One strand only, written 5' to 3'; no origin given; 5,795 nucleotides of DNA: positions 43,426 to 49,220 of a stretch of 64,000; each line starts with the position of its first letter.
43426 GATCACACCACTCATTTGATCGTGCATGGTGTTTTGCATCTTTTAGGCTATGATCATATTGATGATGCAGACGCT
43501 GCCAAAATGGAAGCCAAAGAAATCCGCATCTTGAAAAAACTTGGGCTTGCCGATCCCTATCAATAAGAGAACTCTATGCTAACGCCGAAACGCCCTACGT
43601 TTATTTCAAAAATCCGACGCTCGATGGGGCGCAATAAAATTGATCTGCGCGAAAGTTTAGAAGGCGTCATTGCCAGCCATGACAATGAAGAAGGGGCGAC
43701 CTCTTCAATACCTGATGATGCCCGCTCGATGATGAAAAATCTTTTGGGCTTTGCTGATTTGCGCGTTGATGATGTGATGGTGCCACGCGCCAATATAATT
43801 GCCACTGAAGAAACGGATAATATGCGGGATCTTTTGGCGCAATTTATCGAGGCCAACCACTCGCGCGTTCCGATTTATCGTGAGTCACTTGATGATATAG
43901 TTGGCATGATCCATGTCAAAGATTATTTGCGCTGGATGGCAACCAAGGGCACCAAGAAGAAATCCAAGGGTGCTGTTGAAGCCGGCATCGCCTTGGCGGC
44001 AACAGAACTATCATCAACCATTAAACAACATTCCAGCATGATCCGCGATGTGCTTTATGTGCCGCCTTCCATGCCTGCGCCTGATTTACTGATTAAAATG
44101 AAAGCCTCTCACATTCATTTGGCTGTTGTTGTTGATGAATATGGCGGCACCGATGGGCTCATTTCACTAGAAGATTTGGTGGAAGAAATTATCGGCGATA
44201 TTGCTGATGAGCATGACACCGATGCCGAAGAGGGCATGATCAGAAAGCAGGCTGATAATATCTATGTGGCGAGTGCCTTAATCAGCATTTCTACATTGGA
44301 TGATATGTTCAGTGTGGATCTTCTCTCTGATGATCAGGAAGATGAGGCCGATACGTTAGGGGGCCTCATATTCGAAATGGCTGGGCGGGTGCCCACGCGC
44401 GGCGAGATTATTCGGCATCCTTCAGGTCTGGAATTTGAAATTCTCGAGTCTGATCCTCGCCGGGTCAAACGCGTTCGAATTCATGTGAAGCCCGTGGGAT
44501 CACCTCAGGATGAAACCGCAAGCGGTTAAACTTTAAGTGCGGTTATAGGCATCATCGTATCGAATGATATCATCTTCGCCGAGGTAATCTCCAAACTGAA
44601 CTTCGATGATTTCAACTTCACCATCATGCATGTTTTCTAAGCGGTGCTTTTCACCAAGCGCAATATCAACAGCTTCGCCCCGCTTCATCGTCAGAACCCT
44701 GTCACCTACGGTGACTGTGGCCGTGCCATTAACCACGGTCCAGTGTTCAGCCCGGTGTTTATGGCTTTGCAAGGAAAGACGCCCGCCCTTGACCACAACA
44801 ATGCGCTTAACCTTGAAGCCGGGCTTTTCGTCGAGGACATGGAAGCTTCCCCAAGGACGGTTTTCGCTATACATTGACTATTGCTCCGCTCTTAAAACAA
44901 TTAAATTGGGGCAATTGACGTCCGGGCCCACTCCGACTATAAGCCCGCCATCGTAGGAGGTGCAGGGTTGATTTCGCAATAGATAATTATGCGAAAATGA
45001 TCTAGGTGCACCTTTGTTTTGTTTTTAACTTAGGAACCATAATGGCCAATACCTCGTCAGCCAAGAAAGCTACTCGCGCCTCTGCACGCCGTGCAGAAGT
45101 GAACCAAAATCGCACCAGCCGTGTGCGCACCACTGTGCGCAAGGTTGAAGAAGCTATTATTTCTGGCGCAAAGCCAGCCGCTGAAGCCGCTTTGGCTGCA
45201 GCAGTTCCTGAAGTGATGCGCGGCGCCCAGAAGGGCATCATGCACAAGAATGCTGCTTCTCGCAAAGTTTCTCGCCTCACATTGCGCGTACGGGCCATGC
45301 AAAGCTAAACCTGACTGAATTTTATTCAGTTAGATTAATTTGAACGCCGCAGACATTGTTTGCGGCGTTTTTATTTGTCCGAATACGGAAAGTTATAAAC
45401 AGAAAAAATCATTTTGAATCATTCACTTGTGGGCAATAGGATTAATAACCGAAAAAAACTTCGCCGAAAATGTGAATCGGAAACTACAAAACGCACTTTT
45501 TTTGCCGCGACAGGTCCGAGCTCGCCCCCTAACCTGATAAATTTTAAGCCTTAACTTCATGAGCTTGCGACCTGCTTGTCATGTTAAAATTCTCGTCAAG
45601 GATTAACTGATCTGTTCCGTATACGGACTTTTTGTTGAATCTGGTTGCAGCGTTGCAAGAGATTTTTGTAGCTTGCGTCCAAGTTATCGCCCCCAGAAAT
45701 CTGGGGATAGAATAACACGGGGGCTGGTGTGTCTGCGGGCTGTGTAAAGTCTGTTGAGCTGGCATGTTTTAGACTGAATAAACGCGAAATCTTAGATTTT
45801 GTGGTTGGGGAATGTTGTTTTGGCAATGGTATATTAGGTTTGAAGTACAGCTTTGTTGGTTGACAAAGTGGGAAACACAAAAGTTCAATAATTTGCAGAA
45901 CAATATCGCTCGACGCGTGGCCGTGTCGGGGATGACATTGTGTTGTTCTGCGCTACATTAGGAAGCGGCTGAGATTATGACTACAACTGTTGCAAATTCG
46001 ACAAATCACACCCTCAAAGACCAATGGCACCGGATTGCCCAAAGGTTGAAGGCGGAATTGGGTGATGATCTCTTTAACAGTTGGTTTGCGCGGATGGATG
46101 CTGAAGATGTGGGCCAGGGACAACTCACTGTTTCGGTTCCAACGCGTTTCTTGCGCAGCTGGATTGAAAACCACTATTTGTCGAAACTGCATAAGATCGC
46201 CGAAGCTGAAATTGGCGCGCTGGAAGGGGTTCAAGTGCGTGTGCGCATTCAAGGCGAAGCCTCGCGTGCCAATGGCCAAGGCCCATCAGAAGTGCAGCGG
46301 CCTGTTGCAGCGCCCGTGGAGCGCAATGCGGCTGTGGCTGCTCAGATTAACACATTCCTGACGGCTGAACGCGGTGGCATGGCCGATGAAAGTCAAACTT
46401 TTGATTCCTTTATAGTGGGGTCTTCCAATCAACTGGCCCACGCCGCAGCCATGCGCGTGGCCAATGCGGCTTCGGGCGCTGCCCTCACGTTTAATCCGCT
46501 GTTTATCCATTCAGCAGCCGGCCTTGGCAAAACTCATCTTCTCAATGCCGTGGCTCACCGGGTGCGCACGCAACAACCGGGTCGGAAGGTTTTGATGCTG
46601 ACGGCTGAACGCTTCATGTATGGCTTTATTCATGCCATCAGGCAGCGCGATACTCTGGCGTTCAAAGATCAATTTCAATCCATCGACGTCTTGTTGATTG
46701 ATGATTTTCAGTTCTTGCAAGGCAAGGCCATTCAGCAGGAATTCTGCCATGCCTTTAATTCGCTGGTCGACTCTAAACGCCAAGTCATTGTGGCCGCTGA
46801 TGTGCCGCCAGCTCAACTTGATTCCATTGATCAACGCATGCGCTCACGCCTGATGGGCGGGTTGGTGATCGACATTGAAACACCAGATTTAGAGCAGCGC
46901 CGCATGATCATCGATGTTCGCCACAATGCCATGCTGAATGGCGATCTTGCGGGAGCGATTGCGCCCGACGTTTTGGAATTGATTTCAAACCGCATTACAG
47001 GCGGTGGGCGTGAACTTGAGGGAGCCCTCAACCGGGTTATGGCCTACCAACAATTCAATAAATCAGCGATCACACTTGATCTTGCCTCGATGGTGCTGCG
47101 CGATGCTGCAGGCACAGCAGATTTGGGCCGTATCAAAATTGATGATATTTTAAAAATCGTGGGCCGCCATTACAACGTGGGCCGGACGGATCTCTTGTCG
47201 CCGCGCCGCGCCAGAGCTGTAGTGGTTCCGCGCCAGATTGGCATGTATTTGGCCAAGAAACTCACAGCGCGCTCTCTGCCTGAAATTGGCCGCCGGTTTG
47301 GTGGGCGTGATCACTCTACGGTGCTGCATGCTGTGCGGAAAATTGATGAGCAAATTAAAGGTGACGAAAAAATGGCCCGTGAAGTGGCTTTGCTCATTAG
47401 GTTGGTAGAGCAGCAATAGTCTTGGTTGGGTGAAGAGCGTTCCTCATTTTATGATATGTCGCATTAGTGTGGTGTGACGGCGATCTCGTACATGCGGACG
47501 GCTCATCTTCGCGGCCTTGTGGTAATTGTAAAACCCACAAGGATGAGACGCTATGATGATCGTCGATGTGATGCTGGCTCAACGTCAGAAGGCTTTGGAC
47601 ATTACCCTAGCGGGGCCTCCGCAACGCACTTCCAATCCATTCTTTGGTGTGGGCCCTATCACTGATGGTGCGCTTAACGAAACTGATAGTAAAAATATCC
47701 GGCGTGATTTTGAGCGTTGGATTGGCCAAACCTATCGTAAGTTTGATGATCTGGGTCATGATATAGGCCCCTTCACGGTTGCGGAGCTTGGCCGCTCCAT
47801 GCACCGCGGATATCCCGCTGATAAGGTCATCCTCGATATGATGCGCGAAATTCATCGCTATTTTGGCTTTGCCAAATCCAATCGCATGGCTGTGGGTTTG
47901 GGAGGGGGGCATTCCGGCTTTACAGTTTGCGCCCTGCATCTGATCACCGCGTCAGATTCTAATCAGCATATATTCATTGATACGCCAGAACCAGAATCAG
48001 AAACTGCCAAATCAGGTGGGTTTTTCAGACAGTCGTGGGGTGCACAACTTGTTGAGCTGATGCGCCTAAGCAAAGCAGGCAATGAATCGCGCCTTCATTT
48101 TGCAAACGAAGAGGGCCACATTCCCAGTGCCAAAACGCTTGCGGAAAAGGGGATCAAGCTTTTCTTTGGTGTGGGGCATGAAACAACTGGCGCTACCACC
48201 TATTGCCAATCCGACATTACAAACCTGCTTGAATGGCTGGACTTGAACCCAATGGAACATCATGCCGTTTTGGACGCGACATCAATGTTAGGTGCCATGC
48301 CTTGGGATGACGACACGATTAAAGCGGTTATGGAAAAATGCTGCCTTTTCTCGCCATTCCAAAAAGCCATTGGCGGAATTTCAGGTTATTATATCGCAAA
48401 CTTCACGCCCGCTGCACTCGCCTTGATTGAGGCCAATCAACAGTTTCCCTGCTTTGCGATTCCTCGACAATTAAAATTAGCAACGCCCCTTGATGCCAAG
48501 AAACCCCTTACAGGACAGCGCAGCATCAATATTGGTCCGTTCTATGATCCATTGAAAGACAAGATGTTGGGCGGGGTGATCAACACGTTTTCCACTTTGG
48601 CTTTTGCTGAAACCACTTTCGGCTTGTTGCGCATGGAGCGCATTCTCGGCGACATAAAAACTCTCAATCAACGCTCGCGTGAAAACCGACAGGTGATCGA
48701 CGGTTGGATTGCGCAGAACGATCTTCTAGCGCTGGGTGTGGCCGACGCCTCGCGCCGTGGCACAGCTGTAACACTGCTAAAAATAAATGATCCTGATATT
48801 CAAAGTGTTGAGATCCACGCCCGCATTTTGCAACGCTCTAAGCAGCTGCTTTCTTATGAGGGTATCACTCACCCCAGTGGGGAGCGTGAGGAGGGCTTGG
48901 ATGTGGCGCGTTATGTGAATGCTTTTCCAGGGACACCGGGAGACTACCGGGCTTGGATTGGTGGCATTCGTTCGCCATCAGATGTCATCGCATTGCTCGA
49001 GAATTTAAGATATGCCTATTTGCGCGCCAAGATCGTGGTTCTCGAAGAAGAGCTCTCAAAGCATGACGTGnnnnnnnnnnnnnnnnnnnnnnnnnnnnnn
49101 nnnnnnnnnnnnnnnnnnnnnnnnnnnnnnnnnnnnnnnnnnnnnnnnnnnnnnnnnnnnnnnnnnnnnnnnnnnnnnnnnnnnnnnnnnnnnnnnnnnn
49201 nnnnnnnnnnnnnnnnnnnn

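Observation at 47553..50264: Divergent 903-aa aminotransferase-dehydrogenase fusion next to dnaA: candidate channelling enzyme for a phospho-keto-acid pathway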

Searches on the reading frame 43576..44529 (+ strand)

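Call 8: search_protein_families(library=pfam, proteins=[window:43576-44529:+])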
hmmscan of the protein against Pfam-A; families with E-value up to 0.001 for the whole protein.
window:43576-44529:+ (317 aa): 2 families
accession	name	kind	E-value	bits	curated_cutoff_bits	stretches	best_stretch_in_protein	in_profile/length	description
PF03471.22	CorC_HlyC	-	1.7e-17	63.7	27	1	224-304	2-79/81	Transporter associated domain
PF00571.33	CBS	-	2.3e-17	63.5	24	2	155-206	5-56/57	CBS domain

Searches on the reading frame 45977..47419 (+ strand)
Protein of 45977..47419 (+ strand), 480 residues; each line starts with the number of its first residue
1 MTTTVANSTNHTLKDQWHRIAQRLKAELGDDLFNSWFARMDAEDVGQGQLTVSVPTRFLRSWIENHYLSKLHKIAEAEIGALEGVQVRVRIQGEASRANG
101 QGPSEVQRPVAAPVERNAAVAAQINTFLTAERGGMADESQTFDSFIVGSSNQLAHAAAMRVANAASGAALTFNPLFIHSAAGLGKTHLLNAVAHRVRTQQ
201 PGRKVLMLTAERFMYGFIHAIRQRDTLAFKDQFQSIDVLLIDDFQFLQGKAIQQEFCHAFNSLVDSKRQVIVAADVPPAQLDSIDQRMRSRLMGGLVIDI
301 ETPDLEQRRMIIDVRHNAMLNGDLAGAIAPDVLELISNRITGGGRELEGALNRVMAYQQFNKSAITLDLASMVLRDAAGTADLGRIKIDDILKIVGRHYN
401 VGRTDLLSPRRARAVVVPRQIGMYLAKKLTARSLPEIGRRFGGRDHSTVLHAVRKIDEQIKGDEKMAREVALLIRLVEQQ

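Call 8: search_protein_families(library=pfam, proteins=[window:45977-47419:+])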
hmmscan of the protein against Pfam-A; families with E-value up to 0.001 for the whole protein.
window:45977-47419:+ (480 aa): 4 families
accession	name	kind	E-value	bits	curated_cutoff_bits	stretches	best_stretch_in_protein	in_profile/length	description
PF00308.24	Bac_DnaA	-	7.8e-57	192.4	23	1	138-299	3-162/162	Bacterial DnaA ATPAse domain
PF08299.17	Bac_DnaA_C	-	7.3e-29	100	31.5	1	388-456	1-69/69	Bacterial dnaA protein helix-turn-helix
PF11638.13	DnaA_N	-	2.6e-19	69.1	24.6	1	15-75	2-63/65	DnaA N-terminal domain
PF00004.35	AAA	-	0.0008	20.3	21.2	0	178-291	4-122/131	ATPase family associated with various cellular activities (AAA)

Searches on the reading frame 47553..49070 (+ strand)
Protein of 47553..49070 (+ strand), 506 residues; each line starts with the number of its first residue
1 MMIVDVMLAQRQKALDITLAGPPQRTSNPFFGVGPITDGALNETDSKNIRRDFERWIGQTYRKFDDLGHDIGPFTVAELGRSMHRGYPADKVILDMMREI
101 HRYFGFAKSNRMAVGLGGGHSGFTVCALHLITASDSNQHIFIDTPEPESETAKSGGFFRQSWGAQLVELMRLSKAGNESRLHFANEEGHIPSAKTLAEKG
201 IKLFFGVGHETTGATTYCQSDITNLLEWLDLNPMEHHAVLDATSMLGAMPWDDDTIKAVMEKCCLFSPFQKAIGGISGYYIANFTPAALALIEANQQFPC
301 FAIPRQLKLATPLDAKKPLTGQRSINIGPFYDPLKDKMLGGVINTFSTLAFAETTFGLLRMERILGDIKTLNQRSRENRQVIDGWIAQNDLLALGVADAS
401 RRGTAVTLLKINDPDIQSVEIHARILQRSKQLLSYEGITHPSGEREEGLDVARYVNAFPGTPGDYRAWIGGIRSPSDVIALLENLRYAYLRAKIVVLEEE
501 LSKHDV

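Call 10: search_solved_structures(query=window:47553-49070:+, max_evalue=10, show_alignments=2)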
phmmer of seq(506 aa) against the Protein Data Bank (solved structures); distinct sequences matched with E-value up to 10: 4.
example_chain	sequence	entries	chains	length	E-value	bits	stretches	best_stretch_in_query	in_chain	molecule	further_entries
4o60_A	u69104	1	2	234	0.094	14.7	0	179-200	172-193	ANK-N5C-317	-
4qfv_A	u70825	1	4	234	0.29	13.1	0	179-204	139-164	ANK-N5C-281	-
2zxh_A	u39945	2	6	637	0.65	12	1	70-131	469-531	tRNA uridine 5-carboxymethylaminomethyl modification enzyme mnmG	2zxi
6akm_A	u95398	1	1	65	1.5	10.7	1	359-406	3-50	Suppressor of IKBKE 1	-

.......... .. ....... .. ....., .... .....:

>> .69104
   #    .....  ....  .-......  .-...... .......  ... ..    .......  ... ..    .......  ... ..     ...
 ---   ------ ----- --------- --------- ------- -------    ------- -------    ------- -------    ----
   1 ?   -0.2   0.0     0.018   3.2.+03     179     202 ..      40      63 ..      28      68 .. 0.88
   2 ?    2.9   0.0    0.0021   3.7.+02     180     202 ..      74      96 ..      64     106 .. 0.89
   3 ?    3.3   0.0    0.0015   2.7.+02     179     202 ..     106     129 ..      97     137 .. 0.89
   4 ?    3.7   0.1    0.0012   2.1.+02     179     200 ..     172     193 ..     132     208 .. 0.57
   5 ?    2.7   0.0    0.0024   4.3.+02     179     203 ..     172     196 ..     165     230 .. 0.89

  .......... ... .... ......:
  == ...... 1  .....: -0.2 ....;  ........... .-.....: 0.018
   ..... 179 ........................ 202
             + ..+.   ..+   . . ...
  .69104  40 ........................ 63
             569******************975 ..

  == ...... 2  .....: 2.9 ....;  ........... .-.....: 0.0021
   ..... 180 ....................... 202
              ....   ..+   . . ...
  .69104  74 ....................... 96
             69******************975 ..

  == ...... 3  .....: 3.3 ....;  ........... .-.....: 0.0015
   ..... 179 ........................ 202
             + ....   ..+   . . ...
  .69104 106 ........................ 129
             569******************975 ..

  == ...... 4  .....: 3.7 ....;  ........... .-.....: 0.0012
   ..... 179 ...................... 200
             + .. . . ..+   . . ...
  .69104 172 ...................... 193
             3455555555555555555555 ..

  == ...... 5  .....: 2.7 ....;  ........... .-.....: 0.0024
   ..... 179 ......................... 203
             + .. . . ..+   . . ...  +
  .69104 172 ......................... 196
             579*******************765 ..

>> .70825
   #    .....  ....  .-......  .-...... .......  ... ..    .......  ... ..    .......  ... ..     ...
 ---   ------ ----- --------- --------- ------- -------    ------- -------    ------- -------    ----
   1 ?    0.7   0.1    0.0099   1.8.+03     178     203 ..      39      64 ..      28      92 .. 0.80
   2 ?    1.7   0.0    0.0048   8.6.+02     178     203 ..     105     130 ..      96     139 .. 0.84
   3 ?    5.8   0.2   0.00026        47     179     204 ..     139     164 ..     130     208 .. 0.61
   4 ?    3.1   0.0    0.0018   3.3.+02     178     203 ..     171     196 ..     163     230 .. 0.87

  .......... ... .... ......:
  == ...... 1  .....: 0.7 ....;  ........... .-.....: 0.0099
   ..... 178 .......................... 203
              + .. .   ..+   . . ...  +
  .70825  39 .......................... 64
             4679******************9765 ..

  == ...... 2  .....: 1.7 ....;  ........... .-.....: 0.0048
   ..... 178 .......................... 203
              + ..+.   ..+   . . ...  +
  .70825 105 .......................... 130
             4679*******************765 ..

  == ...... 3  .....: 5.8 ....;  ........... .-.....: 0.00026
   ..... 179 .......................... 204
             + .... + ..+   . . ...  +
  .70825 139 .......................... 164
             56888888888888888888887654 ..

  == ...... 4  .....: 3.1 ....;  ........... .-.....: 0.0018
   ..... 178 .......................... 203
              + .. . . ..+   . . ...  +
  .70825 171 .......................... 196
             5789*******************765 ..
